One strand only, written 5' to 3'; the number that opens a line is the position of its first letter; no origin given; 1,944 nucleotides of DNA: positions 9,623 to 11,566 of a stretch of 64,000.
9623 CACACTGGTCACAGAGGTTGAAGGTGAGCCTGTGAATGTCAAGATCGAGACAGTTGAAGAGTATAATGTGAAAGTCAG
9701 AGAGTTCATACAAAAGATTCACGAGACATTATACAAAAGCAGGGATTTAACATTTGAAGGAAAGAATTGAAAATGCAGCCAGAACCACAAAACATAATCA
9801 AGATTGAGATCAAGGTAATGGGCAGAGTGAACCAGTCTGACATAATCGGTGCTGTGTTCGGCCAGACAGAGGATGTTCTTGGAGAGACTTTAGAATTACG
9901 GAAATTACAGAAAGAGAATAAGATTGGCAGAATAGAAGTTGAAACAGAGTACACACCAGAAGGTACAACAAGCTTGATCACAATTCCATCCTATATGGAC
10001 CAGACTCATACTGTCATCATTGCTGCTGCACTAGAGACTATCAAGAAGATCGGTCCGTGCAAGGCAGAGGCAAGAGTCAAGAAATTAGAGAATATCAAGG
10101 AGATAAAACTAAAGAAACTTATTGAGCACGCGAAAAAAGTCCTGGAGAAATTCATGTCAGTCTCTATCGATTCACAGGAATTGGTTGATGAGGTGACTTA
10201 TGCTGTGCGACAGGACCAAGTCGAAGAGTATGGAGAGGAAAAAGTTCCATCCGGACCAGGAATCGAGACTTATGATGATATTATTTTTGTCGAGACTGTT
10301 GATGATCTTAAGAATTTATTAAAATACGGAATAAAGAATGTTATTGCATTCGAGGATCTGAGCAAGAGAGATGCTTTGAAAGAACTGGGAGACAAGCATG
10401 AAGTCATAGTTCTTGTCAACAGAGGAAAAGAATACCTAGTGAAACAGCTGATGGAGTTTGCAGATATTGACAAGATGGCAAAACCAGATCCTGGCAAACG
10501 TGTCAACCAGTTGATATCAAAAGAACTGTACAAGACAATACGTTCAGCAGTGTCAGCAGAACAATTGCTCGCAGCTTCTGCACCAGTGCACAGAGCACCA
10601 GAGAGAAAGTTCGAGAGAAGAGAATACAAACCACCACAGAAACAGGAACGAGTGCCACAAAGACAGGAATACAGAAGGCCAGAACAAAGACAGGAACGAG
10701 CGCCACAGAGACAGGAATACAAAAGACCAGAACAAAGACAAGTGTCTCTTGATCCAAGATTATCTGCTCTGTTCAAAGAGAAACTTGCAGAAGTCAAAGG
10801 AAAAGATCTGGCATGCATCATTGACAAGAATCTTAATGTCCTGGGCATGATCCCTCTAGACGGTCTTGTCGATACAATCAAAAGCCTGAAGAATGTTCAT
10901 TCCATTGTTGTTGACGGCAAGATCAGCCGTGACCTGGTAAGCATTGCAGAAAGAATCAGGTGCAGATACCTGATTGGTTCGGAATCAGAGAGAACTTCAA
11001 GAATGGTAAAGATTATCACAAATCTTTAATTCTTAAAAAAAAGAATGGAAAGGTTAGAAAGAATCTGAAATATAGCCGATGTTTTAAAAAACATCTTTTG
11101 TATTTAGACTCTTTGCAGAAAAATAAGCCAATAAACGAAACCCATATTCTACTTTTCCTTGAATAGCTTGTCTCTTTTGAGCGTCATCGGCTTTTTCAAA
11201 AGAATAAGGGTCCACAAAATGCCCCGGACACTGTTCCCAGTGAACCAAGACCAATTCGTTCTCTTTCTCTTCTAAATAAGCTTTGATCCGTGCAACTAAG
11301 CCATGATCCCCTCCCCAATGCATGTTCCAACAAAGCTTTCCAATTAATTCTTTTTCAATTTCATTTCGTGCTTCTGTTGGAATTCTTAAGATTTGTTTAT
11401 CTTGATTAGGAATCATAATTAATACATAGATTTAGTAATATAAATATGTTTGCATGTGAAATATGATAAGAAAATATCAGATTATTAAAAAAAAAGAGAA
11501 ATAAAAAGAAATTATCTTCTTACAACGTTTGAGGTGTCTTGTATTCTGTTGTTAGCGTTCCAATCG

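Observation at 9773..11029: DnaG homologue with a dismantled primase active site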

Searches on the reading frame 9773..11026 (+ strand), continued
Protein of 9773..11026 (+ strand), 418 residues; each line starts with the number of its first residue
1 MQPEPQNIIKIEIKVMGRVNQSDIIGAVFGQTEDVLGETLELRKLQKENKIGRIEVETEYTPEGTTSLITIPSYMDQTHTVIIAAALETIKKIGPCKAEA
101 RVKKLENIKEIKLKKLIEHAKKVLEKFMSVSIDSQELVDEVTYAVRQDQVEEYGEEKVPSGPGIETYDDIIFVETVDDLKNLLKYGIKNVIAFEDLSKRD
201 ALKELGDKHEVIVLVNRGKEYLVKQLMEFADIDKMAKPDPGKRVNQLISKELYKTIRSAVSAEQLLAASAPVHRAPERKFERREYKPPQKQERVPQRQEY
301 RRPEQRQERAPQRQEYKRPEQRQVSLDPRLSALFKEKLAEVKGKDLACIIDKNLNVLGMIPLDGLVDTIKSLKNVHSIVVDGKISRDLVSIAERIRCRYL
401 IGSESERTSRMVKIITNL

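Call 28: find_related_loci(query=A2, collection=genome_contigs, flank=10000)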
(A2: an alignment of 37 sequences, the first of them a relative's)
Query A2 (418 aa) in genome_contigs; peptide patterns used: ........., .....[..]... (x = any residue, [..] = any of these).
600 stretches matched a pattern (row limit reached: there are more); 589 encode a relative of the query (tblastn E <= 1e-3); the best 80 are kept; 80 distinct loci.
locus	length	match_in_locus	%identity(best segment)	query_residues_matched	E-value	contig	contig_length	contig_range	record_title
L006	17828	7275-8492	58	4-417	7e-145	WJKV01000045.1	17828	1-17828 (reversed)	MAG: Candidatus Woesearchaeota archaeon isolate Bin_486 k141_1528039, whole genome shotgun sequence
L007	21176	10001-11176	40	8-405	2e-83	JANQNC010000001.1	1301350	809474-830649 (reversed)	MAG: Candidatus Nanoarchaeia archaeon isolate PL23a_bin.96 k99_5893168, whole genome shotgun sequence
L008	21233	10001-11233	39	8-416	2e-80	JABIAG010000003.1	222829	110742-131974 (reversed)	MAG: Candidatus Woesearchaeota archaeon isolate SI048_bin101 k141_559878, whole genome shotgun sequence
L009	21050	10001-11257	39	8-416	3e-80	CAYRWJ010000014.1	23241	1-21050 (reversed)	MAG TPA_asm: uncultured Methanosarcinales archaeon isolate SRP104257_co1_379 genome assembly, contig: NODE_1126_length_2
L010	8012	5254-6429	38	8-414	1e-79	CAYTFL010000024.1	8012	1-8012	MAG TPA_asm: Candidatus Woesearchaeota archaeon isolate SRP077602_co6_97 genome assembly, contig: NODE_13562_length_8012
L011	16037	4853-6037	39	8-405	4e-79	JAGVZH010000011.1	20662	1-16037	Candidatus Woesearchaeota archaeon isolate RIFOXYD1_FULL_32_9 rifoxyd1_full_scaffold_895, whole genome shotgun sequence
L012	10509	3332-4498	42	8-405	1e-78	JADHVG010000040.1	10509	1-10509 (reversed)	MAG: Candidatus Woesearchaeota archaeon isolate BS150m-G66 BS-150m-C5816, whole genome shotgun sequence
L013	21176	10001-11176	38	8-405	2e-77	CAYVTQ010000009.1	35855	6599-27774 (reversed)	MAG TPA_asm: uncultured Methanosarcinales archaeon isolate binchicken_co227_1181 genome assembly, contig: NODE_2074_leng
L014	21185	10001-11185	38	8-406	2e-77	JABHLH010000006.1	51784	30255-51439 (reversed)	MAG: archaeon isolate SI037S2_bin4 k141_198077, whole genome shotgun sequence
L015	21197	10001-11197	40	8-416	3e-77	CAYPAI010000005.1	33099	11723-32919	MAG TPA_asm: Candidatus Woesearchaeota archaeon isolate binchicken_co141_211 genome assembly, contig: NODE_5911_length_3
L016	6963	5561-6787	38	8-405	7e-77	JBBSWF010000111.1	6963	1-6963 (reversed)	MAG: Nanoarchaeota archaeon isolate H52-bin087_1 H52_bin087_1_000000000111, whole genome shotgun sequence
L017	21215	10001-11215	37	2-406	1e-76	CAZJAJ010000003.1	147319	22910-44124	MAG TPA_asm: uncultured Methanosarcinales archaeon isolate SRP334346_co1_96 genome assembly, contig: NODE_147_length_147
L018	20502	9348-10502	39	8-405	2e-76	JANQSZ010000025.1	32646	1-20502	MAG: Candidatus Nanoarchaeia archaeon isolate IP29b_bin.165 k99_3629121, whole genome shotgun sequence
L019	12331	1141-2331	38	8-405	2e-75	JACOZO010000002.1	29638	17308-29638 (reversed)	MAG: Candidatus Woesearchaeota archaeon isolate NC_groundwater_207_Ag_S-0.1um_44_9 S4_GD2017_2_S1_scaffold_1555, whole g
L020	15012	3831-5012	38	8-405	2e-74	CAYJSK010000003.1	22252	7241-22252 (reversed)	MAG TPA_asm: Candidatus Woesearchaeota archaeon isolate ERP125453_co1_324 genome assembly, contig: NODE_2197_length_2225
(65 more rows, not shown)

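Call 35: predict_structure(alignment_id=A1)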
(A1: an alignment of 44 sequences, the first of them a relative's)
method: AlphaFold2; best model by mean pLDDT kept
length: 418 residues; sequences in the alignment: 44
mean_pLDDT: 80.6   pTM: 0.36
mean pLDDT of the five models: 80.6, 80.3, 80.2, 80.2, 78.9
residues with pLDDT >= 90: 145; 70-90: 196; 50-70: 24; < 50: 53
segments of 3 or more residues with pLDDT < 50: 270-287, 290-323
pLDDT, mean of each block of 10 residues (from residue 1): 79 93 92 85 90 93 92 91 92 92 88 82 71 67 86 86 90 92 92 85 88 89 87 89 89 90 68 39 43 41 41 40 64 86 88 87 86 87 89 90 86 83
secondary structure, 60 per line:
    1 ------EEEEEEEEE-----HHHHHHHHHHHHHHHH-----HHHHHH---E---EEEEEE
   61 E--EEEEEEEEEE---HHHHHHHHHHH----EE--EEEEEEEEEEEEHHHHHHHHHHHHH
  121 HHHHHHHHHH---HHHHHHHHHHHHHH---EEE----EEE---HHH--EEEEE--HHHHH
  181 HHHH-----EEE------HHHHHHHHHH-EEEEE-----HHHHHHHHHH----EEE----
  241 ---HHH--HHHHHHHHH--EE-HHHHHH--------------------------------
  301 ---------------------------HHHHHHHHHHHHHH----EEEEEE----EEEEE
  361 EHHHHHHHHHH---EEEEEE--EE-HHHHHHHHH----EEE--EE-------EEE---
elements in order: E7-15 H21-36 H42-47 E55-61 E64-73 H77-87 E96-107 H108-130 H134-147 E151-153 E158-160 E169-173 H176-184 E190-192 H199-208 E210-214 H220-229 E234-236 H249-257 H263-268 H328-341 E346-351 E356-361 H362-371 E375-380 H386-394 E399-401 E413-415

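Call 40: fold_search(model_id=the predicted structure, library=pdb)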
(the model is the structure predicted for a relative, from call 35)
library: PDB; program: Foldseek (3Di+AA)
matches with E <= 10: 1460; with E <= 0.001: 2
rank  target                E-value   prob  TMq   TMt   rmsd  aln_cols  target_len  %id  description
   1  3wz0_C                5.1e-04  1.00  0.17  0.59   6.0       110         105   19  On archaeal homologs of the human RNase P proteins Pop5 and Rpp30 in the hyperthermophilic archaeon Thermococcus kodak (released 2015-09-16)
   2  2czv_C                8.8e-04  1.00  0.18  0.54   7.5       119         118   18  Crystal structure of archeal RNase P protein ph1481p in complex with ph1877p (released 2006-06-27)
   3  3wz0_A                1.0e-03  1.00  0.17  0.59   6.0       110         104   19  On archaeal homologs of the human RNase P proteins Pop5 and Rpp30 in the hyperthermophilic archaeon Thermococcus kodak (released 2015-09-16)
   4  6wi5_A                1.3e-03  1.00  0.16  0.57   5.1        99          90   15  De novo designed protein Foldit4 (released 2020-04-22)
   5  2mq8_MODEL_1_A        1.6e-03  1.00  0.15  0.41   5.5       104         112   15  Solution NMR Structure of De novo designed protein LFR1 1 with ferredoxin fold, Northeast Structural Genomics  (released 2014-08-20)
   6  7bfe_A                1.8e-03  0.99  0.14  0.50   4.8       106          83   19  Circular permutant of ribosomal protein S6, P54-55 truncated, L21A mutant. (released 2022-07-13)
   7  2av5_A                2.0e-03  1.00  0.17  0.59   5.8       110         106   21  Crystal structure of Pyrococcus furiosus Pop5, an archaeal Ribonuclease P protein (released 2006-01-24)
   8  6nuk_A                2.1e-03  1.00  0.15  0.45   5.5        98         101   18  De novo designed protein Ferredog-Diesel (released 2019-06-12)
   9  2czv_D                2.4e-03  1.00  0.18  0.53   5.5       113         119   17  Crystal structure of archeal RNase P protein ph1481p in complex with ph1877p (released 2006-06-27)
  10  7bff_D                2.4e-03  0.98  0.14  0.44   5.1       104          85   18  Circular permutant of ribosomal protein S6, P54-55 truncated, I25A mutant. (released 2022-07-13)
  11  7bfe_D                2.6e-03  0.99  0.13  0.47   5.9       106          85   20  Circular permutant of ribosomal protein S6, P54-55 truncated, L21A mutant. (released 2022-07-13)
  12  8sk1_A                2.6e-03  0.99  0.14  0.30   5.7       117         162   15  Bacillus anthracis HPPK in complex with bisubstrate inhibitor HP-73 (released 2024-07-03)
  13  7bff_B                2.9e-03  0.98  0.14  0.47   5.0       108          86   18  Circular permutant of ribosomal protein S6, P54-55 truncated, I25A mutant. (released 2022-07-13)
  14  7bfe_B                2.9e-03  0.97  0.13  0.45   5.9       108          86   20  Circular permutant of ribosomal protein S6, P54-55 truncated, L21A mutant. (released 2022-07-13)
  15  6agb_E                3.3e-03  1.00  0.18  0.43  10.9       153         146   14  Cryo-EM structure of yeast Ribonuclease P (released 2018-10-17)
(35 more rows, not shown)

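Call 45: find_encoding_contigs(protein=P0021, flank=10000, max_places=2)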
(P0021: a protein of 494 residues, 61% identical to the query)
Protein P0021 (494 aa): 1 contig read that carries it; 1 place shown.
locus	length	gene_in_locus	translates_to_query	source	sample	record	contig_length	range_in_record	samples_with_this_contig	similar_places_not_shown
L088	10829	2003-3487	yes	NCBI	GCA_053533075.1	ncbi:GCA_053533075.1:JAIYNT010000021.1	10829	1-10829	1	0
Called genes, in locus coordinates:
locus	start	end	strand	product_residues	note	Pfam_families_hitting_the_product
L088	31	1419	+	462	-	PF00932:LTD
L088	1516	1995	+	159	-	-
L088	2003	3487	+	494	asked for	-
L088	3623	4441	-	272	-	PF06691:DUF1189 (faint), PF04893:Yip1 (weak)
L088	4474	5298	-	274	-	PF13620:CarboxypepD_reg (weak), PF24034:DUF7343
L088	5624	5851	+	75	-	-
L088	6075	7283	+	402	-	-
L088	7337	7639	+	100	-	-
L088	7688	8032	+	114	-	-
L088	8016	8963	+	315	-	PF00574:CLP_protease (faint), PF01972:SDH_protease (weak), PF25145:NfeD1b_N, PF01343:Peptidase_S49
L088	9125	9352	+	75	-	-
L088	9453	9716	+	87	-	-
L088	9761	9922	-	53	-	-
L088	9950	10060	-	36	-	-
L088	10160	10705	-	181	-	PF04307:YdjM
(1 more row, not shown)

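Call 46: find_encoding_contigs(protein=P0025, flank=10000, max_places=1)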
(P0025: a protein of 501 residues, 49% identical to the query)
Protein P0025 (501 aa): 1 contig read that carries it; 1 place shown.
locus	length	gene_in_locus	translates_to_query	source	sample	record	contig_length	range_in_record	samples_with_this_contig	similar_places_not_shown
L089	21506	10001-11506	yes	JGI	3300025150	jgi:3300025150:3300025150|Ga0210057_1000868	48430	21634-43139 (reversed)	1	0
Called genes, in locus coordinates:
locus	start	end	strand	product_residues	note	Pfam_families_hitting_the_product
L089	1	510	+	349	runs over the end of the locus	PF13793:Pribosyltran_N, PF00156:Pribosyltran (weak), PF14572:Pribosyl_synth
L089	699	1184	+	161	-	PF03692:CxxCxxCC (weak)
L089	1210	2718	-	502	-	-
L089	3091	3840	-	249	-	PF03946:Ribosomal_L11_N, PF00298:Ribosomal_L11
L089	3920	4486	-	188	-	-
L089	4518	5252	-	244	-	-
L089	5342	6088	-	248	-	PF02616:SMC_ScpA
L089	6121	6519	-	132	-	-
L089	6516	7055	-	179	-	PF01909:NTP_transf_2, PF18765:Polbeta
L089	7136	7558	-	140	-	PF01951:Archease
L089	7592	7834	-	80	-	PF13459:Fer4_15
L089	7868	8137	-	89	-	-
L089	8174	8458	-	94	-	-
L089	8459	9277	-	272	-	PF01026:TatD_DNase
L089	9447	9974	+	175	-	-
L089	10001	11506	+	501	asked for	-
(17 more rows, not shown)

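Call 61: find_encoding_contigs(protein=P0002, flank=10000, max_places=1)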
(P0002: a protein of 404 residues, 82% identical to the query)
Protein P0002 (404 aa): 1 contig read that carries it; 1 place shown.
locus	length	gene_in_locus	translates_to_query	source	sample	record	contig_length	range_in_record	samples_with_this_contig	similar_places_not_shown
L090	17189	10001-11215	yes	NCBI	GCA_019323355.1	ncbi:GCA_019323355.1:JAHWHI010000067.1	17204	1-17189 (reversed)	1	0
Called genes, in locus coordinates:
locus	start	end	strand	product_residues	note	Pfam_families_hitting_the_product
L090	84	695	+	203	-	-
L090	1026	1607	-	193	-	PF00561:Abhydrolase_1 (faint), PF06821:Ser_hydrolase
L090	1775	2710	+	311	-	PF01699:Na_Ca_ex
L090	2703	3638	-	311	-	PF01972:SDH_protease (weak), PF25145:NfeD1b_N, PF01343:Peptidase_S49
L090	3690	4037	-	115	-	-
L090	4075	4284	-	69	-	-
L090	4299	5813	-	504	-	-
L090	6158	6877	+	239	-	PF24034:DUF7343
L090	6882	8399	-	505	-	PF05048:NosD, PF13229:Beta_helix, PF05048:NosD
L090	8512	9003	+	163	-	-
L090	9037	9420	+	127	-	-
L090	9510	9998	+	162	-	-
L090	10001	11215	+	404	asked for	-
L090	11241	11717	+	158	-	-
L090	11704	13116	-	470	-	-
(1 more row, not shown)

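Call 62: find_encoding_contigs(protein=P0004, flank=5000, max_places=1)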
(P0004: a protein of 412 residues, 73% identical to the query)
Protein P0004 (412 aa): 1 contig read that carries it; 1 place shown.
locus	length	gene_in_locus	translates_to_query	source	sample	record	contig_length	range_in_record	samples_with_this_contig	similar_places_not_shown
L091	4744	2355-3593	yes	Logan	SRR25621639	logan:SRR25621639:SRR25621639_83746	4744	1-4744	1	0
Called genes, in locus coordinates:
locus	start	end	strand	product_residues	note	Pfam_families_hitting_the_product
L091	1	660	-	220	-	?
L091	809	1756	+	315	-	-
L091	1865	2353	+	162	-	-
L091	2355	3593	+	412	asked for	-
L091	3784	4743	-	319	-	?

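Call 77: search_protein_representatives(alignment_id=A2)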
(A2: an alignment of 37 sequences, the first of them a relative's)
Query: 37 sequences, 428 profile positions. Proteins with E-value up to 0.001 (for the whole library): 1115; up to 1e-10: 770; up to 1e-30: 349. The best 150 are listed.
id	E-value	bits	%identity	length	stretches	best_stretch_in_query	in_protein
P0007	1.2e-189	647.2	-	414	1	1-427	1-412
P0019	3.1e-175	599.7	-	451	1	3-426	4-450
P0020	1.1e-171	588.0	-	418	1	3-425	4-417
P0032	7.8e-168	575.3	-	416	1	1-426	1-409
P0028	3.0e-163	560.2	-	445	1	1-425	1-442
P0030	2.5e-147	507.7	-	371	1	1-321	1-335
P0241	3.5e-139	480.9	-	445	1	3-426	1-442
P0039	6.2e-125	433.9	-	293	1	3-284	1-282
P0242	3.4e-114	398.5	-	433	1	7-424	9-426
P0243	1.9e-108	379.6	-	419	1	7-420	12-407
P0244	1.4e-106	373.5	-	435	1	6-425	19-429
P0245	1.2e-103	363.8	-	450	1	6-425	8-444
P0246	1.2e-101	357.2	-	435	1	6-426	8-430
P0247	8.8e-98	344.5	-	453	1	6-416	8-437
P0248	5.2e-96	338.6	-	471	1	7-416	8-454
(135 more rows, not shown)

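Call 85: find_encoding_contigs(protein=P0037, flank=5000, max_places=3)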
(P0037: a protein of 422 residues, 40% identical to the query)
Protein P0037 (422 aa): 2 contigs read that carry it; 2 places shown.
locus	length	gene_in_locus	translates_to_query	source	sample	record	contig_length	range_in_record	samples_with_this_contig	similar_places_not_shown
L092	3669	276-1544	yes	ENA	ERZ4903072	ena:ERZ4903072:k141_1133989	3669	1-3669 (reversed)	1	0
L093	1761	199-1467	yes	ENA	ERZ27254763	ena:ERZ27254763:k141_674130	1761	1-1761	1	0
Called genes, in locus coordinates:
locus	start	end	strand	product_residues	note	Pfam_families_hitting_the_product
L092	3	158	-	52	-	?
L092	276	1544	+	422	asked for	PF13155:Toprim_2 (weak), PF13662:Toprim_4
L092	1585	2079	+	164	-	-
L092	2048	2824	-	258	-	PF07091:FmrO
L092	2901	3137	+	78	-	PF24434:DUF7557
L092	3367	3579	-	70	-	-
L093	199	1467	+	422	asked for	PF13155:Toprim_2 (weak), PF13662:Toprim_4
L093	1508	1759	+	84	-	?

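Call 96: search_solved_structures(query=P0087, max_evalue=1, show_alignments=1)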
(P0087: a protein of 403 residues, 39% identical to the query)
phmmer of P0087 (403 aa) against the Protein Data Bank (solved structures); distinct sequences matched with E-value up to 1: 9.
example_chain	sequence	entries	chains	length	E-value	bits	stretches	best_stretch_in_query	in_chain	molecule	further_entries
2au3_A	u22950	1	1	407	0.00031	23.1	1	169-279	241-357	DNA primase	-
5vaz_A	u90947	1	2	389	0.00067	22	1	171-270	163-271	DNA primase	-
4e2k_A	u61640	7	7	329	0.0058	18.9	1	168-264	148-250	DNA primase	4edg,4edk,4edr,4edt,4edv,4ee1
1eqn_A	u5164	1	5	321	0.0095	18.2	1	171-267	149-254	DNA PRIMASE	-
1dd9_A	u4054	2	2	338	0.01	18.1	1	171-267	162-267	DNA PRIMASE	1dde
3b39_A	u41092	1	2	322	0.015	17.5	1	171-267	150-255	DNA primase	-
1t6t_1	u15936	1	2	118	0.041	16.1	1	173-232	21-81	putative protein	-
5guj_A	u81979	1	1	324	0.89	11.7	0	171-258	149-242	DNA primase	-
8fmw_Ac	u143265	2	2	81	0.98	11.6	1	209-282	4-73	50S ribosomal protein L31 type B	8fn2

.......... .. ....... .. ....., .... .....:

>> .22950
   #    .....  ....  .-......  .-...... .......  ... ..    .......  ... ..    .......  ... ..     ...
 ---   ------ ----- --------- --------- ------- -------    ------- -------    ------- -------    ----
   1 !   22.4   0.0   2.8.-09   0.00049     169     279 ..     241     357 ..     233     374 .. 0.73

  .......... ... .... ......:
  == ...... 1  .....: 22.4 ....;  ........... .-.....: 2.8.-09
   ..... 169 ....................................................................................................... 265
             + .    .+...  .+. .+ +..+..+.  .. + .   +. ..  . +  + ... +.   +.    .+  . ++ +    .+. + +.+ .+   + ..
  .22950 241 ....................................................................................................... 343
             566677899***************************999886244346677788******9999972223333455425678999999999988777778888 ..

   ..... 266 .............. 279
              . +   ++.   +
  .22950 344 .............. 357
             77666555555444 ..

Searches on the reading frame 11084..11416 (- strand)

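Call 15: search_protein_families(library=pfam, proteins=[window:11084-11416:-], max_evalue=0.001)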
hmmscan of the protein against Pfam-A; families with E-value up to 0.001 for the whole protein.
window:11084-11416:- (110 aa): 0 families

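Call 23: search_protein_families(library=ncbifam, proteins=[window:11084-11416:-], max_evalue=0.1)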
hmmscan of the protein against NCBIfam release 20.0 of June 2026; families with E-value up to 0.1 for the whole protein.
window:11084-11416:- (110 aa): 1 family
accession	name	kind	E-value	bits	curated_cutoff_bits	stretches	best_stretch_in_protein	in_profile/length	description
NF041551.1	YlcI_YnfO_N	subfamily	0.088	12.9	30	0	10-22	7-18/42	YlcI/YnfO family protein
